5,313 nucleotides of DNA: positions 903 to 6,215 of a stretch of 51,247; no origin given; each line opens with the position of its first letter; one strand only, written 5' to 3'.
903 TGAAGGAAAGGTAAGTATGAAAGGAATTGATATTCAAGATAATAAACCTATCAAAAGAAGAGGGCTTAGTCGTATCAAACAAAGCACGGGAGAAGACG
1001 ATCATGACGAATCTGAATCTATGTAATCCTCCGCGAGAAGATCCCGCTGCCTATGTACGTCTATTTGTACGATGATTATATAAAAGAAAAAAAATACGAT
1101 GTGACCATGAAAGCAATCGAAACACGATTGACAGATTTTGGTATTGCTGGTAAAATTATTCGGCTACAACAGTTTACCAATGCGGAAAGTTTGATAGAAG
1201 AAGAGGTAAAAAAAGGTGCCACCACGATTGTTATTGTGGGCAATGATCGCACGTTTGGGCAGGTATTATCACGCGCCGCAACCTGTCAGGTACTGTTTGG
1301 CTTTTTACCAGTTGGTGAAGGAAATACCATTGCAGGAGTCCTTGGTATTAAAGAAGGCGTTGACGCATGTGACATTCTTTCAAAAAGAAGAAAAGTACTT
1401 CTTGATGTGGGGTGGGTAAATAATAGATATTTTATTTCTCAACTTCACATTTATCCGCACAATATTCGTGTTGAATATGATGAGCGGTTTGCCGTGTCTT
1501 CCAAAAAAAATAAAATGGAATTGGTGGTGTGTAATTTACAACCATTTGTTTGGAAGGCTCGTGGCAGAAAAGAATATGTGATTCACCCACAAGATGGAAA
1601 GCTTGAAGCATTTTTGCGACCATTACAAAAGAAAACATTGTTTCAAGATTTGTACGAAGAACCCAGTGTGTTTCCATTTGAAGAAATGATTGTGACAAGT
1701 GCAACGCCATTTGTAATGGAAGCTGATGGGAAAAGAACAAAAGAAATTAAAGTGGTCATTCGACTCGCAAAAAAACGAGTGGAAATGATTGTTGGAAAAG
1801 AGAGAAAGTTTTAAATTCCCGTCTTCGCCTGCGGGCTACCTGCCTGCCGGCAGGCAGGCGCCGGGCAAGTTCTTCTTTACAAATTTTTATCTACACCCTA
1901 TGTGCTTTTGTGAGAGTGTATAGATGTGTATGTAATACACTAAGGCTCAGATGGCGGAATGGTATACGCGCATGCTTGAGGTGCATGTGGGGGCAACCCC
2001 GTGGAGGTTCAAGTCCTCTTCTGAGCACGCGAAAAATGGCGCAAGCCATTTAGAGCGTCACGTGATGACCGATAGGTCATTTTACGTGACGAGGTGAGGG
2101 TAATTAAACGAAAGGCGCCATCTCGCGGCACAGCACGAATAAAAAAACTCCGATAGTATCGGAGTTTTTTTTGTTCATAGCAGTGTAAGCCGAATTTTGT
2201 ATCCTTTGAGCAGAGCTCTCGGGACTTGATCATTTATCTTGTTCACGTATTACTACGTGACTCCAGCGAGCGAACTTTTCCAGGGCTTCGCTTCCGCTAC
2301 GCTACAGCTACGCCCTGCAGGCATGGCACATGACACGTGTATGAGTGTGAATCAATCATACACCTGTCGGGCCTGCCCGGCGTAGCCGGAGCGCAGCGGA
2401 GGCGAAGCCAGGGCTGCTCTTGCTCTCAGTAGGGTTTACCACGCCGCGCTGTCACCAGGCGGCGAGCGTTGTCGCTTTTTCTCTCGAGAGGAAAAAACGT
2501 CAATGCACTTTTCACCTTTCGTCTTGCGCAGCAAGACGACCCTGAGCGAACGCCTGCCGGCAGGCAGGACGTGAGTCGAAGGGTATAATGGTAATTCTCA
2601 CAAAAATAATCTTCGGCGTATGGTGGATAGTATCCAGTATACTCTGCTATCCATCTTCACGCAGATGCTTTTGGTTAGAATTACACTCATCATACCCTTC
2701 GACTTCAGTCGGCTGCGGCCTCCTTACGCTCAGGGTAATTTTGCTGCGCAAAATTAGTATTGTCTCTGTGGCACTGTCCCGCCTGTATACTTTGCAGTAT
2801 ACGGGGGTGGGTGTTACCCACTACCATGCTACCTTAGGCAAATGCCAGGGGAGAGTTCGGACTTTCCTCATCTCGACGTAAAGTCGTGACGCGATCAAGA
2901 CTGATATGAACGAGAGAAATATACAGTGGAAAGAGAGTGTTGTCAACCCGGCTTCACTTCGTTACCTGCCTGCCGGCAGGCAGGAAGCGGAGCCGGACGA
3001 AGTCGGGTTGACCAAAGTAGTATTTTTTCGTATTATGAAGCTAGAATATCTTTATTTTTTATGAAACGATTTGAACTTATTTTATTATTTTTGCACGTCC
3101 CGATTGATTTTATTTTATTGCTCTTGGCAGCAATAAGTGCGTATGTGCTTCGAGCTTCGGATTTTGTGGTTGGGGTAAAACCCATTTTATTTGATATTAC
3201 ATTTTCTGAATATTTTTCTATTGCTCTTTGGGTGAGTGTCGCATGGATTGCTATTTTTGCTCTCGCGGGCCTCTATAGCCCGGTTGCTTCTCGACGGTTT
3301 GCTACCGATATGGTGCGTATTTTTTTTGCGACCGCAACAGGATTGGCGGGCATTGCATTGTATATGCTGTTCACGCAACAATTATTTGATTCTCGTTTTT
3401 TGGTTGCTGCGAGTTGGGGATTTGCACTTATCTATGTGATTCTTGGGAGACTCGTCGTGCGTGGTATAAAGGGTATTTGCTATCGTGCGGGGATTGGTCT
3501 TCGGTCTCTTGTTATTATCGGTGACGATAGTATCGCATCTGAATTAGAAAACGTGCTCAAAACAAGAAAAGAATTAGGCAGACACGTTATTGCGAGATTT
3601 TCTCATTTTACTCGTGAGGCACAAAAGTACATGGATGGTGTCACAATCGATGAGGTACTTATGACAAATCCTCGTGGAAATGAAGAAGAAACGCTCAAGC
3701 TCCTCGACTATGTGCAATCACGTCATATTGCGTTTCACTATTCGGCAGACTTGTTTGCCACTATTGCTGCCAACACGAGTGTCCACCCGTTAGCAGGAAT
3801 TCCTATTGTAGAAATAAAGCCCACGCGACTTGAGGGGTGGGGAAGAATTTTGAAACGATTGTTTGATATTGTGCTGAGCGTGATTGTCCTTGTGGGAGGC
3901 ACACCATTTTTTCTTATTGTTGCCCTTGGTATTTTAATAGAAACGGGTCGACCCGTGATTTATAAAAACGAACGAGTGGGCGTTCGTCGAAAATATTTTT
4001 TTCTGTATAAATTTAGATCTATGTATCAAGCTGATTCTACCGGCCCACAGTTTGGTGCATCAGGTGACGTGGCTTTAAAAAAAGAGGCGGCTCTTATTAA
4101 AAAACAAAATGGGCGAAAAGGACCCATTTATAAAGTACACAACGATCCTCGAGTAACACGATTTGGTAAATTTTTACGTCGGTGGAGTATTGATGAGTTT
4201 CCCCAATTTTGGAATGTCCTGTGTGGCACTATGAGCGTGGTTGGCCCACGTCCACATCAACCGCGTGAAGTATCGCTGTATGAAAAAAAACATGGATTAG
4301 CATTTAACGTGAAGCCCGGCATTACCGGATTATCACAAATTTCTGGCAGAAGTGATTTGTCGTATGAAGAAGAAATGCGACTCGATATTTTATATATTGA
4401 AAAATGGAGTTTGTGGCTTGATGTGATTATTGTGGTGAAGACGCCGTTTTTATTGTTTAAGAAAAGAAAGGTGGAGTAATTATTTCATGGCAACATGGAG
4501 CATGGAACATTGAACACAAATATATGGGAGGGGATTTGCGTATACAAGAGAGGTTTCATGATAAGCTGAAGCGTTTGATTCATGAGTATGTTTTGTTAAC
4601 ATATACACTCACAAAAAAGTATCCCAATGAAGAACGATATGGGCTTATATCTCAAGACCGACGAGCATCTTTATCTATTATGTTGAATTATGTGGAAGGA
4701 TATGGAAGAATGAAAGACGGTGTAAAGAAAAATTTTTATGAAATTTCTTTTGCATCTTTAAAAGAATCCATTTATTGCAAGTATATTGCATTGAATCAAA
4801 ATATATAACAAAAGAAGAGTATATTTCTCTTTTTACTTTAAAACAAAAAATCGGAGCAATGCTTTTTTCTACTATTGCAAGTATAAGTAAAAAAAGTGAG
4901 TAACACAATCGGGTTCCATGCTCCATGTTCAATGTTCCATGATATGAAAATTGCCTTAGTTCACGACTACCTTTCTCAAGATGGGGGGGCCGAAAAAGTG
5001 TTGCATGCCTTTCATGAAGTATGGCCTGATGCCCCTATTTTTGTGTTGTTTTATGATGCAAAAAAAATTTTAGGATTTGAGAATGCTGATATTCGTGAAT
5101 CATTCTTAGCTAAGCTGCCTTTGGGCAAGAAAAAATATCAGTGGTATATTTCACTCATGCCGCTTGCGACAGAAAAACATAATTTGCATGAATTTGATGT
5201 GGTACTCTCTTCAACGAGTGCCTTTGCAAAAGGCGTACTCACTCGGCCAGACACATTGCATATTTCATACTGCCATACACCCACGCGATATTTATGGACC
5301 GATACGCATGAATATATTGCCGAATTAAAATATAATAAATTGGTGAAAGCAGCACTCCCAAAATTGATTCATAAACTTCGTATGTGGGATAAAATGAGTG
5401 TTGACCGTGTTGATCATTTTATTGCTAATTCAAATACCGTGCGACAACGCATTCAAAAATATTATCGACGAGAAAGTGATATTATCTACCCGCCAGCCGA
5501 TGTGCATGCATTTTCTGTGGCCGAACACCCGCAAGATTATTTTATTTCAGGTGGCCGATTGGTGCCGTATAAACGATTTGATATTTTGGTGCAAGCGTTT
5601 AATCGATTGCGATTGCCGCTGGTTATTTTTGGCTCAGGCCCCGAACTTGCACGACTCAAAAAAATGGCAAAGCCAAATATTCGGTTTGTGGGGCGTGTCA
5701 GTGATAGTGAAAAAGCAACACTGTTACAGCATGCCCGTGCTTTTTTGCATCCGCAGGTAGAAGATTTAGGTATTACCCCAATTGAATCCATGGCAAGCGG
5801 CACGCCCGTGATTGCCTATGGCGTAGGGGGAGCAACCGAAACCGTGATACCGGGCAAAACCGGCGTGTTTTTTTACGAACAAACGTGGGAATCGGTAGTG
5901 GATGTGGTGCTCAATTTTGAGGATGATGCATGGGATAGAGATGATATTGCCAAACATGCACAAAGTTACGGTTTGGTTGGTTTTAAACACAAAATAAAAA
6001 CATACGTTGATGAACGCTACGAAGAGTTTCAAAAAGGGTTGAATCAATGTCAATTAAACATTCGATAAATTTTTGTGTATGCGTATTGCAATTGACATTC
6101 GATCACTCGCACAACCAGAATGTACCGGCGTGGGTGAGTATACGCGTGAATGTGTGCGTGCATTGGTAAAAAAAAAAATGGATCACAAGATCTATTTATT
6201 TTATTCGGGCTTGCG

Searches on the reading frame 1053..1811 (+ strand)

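Call 53: search_protein_families(library=pfam, proteins=[window:1053-1811:+], max_evalue=0.001)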
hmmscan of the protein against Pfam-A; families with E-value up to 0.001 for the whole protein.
window:1053-1811:+ (253 aa): 1 family
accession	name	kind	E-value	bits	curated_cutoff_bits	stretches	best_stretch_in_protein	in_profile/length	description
PF00781.29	DAGK_cat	-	1.1e-08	35.2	23.6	1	17-120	17-123/125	Diacylglycerol kinase catalytic domain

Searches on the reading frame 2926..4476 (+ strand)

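Call 53: search_protein_families(library=pfam, proteins=[window:2926-4476:+], max_evalue=0.001)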
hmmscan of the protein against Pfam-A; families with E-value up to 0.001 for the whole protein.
window:2926-4476:+ (517 aa): 2 families
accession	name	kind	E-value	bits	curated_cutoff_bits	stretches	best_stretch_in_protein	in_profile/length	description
PF02397.22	Bac_transf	-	1.4e-60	204.3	27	1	310-511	1-178/179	Bacterial sugar transferase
PF13727.12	CoA_binding_3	-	3.9e-05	24.2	25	1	113-241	2-126/175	CoA-binding domain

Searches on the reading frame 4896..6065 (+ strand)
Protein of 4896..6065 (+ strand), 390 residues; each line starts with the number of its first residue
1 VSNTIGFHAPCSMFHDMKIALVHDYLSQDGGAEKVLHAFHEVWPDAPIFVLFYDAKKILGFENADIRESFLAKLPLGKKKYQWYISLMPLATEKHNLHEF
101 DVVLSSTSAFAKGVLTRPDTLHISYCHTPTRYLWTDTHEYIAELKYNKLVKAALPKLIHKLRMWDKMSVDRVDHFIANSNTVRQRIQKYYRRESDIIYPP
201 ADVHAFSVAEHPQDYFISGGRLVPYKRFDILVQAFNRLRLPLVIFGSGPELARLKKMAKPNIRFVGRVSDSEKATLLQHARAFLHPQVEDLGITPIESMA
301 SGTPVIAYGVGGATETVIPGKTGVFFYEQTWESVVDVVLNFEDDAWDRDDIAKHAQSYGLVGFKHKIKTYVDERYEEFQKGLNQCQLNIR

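Call 53: search_protein_families(library=pfam, proteins=[window:4896-6065:+], max_evalue=0.001)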
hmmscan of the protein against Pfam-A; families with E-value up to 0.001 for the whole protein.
window:4896-6065:+ (390 aa): 4 families
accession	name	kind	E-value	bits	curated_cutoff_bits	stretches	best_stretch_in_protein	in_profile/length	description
PF00534.26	Glycos_transf_1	-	1.3e-29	103.4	26.4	1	210-356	12-170/172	Glycosyl transferases group 1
PF13692.12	Glyco_trans_1_4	-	3.5e-21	76.4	27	1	217-339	5-137/142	Glycosyl transferases group 1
PF13439.12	Glyco_transf_4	-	1.1e-08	35.7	28.5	1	30-203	2-168/170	Glycosyltransferase Family 4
PF13524.12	Glyco_trans_1_2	-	4.3e-06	27.2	25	1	231-356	5-126/144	Glycosyl transferase-like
